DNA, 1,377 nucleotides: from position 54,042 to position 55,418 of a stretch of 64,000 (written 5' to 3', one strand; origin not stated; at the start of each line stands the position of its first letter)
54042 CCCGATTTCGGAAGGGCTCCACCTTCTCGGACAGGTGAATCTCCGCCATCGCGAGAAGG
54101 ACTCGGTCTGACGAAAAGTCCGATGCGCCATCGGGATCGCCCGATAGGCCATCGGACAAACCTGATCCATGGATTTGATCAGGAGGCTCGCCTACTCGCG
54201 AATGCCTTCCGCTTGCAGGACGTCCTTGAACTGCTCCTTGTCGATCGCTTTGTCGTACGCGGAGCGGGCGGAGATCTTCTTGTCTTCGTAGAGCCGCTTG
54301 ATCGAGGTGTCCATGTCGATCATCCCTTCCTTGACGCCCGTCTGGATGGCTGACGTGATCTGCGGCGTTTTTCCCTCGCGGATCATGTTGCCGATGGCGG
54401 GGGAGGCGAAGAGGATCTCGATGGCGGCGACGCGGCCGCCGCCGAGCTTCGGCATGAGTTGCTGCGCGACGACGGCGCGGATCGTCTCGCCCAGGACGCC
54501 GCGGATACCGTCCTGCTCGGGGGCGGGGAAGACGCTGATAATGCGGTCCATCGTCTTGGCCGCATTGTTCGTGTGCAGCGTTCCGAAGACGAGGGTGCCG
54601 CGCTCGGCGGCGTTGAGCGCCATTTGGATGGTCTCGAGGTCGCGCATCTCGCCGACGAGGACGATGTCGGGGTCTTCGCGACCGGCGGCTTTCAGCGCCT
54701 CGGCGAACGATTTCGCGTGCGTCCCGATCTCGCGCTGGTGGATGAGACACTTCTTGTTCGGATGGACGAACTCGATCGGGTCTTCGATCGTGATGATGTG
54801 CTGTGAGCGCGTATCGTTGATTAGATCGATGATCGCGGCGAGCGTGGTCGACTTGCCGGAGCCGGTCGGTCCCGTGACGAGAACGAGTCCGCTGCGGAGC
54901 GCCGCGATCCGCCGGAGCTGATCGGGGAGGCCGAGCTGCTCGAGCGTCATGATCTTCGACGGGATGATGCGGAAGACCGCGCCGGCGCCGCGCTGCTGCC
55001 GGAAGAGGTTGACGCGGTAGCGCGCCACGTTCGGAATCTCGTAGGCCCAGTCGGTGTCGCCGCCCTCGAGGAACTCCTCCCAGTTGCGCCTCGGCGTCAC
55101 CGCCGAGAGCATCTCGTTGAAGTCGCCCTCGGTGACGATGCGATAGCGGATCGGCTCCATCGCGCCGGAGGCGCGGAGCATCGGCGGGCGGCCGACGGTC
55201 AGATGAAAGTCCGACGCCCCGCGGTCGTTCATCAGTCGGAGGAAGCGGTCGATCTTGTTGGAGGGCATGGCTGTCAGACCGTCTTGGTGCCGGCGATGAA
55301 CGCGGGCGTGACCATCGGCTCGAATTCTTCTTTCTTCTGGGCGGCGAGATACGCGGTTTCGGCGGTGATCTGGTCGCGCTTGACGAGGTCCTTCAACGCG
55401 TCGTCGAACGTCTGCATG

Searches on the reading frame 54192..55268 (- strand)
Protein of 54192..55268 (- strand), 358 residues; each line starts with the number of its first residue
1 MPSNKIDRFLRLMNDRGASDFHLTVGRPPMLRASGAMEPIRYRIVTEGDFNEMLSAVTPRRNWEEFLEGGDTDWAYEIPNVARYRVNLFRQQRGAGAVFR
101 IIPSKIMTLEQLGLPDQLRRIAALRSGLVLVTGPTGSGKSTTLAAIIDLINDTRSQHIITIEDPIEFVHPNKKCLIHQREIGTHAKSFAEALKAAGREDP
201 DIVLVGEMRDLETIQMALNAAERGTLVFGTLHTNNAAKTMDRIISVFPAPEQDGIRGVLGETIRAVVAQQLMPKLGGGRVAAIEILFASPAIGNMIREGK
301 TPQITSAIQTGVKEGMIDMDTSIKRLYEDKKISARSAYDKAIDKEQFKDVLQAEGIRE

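Call 8: search_protein_families(library=pfam, proteins=[window:54192-55268:-], max_evalue=0.01)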
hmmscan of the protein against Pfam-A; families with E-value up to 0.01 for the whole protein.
window:54192-55268:- (358 aa): 13 families
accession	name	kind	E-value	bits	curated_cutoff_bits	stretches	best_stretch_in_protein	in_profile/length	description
PF00437.27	T2SSE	-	1.7e-42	145.8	24.9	1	82-275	92-281/370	Type II/IV secretion system protein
PF13555.12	AAA_29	-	3.8e-05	23.8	27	1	121-150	17-46/61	P-loop containing region of AAA domain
PF13191.12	AAA_16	-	5.6e-05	24.1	32.6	1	116-153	14-51/167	AAA ATPase domain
PF25199.1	nSTAND_NTPase5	-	0.00011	22.5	34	1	125-212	40-136/145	Novel STAND NTPase 5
PF13245.12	AAA_19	-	0.00013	22.6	25.1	1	122-197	7-77/134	AAA domain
PF13604.12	AAA_30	-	0.00025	21.3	27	1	118-217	10-106/191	AAA domain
PF13476.12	AAA_23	-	0.00048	21.3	27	1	124-146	17-39/201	AAA domain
PF13401.12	AAA_22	-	0.0013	19.4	27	1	126-156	5-34/130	AAA domain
PF13514.12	AAA_27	-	0.0023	18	22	1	124-176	24-70/206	AAA domain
PF00004.35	AAA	-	0.0027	18.6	21.2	1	129-211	1-69/131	ATPase family associated with various cellular activities (AAA)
PF00005.33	ABC_tran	-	0.003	18.6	25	1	128-172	13-52/137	ABC transporter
PF04851.21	ResIII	-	0.007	16.7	22.5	0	129-241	26-144/164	Type III restriction enzyme, res subunit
PF01935.23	DUF87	-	0.0096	16.5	23.2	0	130-159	27-56/220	Helicase HerA, central domain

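Call 9: search_protein_families(library=ncbifam, proteins=[window:54192-55268:-], max_evalue=0.01)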
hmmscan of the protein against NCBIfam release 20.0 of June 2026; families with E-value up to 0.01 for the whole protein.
window:54192-55268:- (358 aa): 21 families
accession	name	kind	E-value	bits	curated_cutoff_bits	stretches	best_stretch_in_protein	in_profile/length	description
TIGR01420.1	pilT_fam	subfamily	9.9e-132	439.3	319.1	1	6-345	2-342/343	PilT/PilU family type 4a pilus ATPase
TIGR02524.1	dot_icm_DotB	equivalog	5.7e-51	173.8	463.3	1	5-335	5-348/358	Dot/Icm type IV secretion system ATPase DotB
TIGR02525.1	plasmid_TraJ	equivalog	3.5e-42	144.7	368.3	1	96-337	119-363/372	plasmid transfer ATPase TraJ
TIGR02533.1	type_II_gspE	equivalog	5.4e-38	130.9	630.25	1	85-274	196-381/486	type II secretion system ATPase GspE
TIGR02538.1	type_IV_pilB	equivalog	4.5e-37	127.9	675.65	1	84-246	268-432/564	type IV-A pilus assembly ATPase PilB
NF041000.1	ATPase_ComGA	equivalog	1.2e-35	122.8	300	1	96-273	95-266/267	competence type IV pilus ATPase ComGA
NF007755.0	PRK10436.1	equivalog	7.8e-35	120.4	617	1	83-275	170-358/465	type II secretion system protein GspE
NF053534.1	T4PilAsmATPsTfpB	equivalog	5.5e-33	114.2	850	1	107-272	313-472/584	type IV pilus assembly ATPase TfpB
NF058587.1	archaellum_moto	equivalog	1e-15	57.5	550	1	129-244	278-394/527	archaellum flagellar ATPase motor FlaI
TIGR02782.1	TrbB_P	equivalog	1.2e-15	57.7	304.55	1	103-271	117-280/303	P-type conjugative transfer ATPase TrbB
TIGR02788.1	VirB11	equivalog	5e-15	55.3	249.95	1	120-248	138-267/308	P-type DNA transfer ATPase VirB11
NF010469.0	PRK13894.1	subfamily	4e-14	52.7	508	1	97-268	121-291/320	conjugal transfer ATPase TrbB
TIGR03819.1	heli_sec_ATPase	hypoth_equivalog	1.3e-12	47.6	373.15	1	117-243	170-297/340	TadA family conjugal transfer-associated ATPase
NF010407.0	PRK13833.1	subfamily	5.4e-12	45.8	499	1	102-273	124-289/323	conjugal transfer protein TrbB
NF010425.0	PRK13851.1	equivalog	1.8e-11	43.5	461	1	128-247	164-284/344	type IV secretion system protein VirB11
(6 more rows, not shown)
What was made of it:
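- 54192..55268 (-): Partner-type PilT (358 aa), the second conserved gene of the module. TIGR01420 439 bits (call 9).
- They score far below the cut-offs for GspE, PilB, DotB, VirB11 and TadA (call 9).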

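Call 68: search_solved_structures(query=window:54192-55268:-, max_evalue=1e-40, show_alignments=1)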
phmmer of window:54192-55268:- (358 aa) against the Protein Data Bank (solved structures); distinct sequences matched with E-value up to 1e-40: 10.
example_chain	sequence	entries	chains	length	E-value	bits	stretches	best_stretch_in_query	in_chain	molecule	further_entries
3jvu_A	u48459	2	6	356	1.3e-110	372.7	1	9-347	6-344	Twitching mobility protein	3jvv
2gsz_A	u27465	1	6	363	2.2e-94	319.4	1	11-351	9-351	twitching motility protein PilT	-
2ewv_A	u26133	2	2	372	2.3e-94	319.3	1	9-350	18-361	twitching motility protein PilT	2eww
6ojx_A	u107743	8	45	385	4.8e-93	314.9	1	10-356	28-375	Twitching motility pilus retraction ATPase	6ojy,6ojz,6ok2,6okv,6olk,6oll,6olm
5zfq_A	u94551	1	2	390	3.6e-92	312.1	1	10-352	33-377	Twitching motility pilus retraction protein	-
5fl3_A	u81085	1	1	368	7.4e-84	284.8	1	8-351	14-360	PILI RETRACTION PROTEIN PILT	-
2eyu_A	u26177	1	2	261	9.7e-77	261.4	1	103-350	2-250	twitching motility protein PilT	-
9n32_A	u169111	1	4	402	9.5e-69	235.1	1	6-338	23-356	PilU protein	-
10my_A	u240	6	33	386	8.6e-66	225.4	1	5-343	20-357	PilT/PilU family type 4a pilus ATPase | Twitching motility protein PilT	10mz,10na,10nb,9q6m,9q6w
6geb_A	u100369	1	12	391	1.3e-43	152.5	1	6-334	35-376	DotB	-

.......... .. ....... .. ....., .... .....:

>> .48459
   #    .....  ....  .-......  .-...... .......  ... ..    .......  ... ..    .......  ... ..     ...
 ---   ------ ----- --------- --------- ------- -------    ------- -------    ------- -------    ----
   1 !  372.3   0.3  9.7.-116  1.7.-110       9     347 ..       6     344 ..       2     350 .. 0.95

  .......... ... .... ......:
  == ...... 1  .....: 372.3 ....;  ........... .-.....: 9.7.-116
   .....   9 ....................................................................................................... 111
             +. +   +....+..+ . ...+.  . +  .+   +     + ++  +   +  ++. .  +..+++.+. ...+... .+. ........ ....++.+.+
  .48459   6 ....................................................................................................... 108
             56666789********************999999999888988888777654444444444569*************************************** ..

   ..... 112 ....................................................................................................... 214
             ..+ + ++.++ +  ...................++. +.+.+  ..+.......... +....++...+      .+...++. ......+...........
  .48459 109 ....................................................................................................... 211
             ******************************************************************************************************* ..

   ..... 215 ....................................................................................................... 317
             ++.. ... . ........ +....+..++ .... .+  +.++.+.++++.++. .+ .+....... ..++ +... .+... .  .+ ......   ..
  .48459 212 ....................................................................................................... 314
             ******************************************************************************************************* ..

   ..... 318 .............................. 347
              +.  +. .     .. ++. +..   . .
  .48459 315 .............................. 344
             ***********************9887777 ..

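Call 83: search_protein_families(library=padloc, proteins=[window:54192-55268:-], max_evalue=0.001)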
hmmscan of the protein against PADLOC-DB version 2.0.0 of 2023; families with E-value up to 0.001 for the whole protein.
window:54192-55268:- (358 aa): 4 families
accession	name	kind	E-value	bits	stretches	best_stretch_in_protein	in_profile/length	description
PDLC04140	mad8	-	1.8e-07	29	1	126-206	27-85/314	mads_8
PDLC04135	mad3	-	2e-05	22.3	1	127-150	23-46/374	mads_3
PDLC04105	HerA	-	0.00043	17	1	130-162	170-202/576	-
PDLC01148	RecD_like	-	0.00089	15.6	0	127-209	329-413/719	RecD/Tra ATPase fused to N-terminal HHH domain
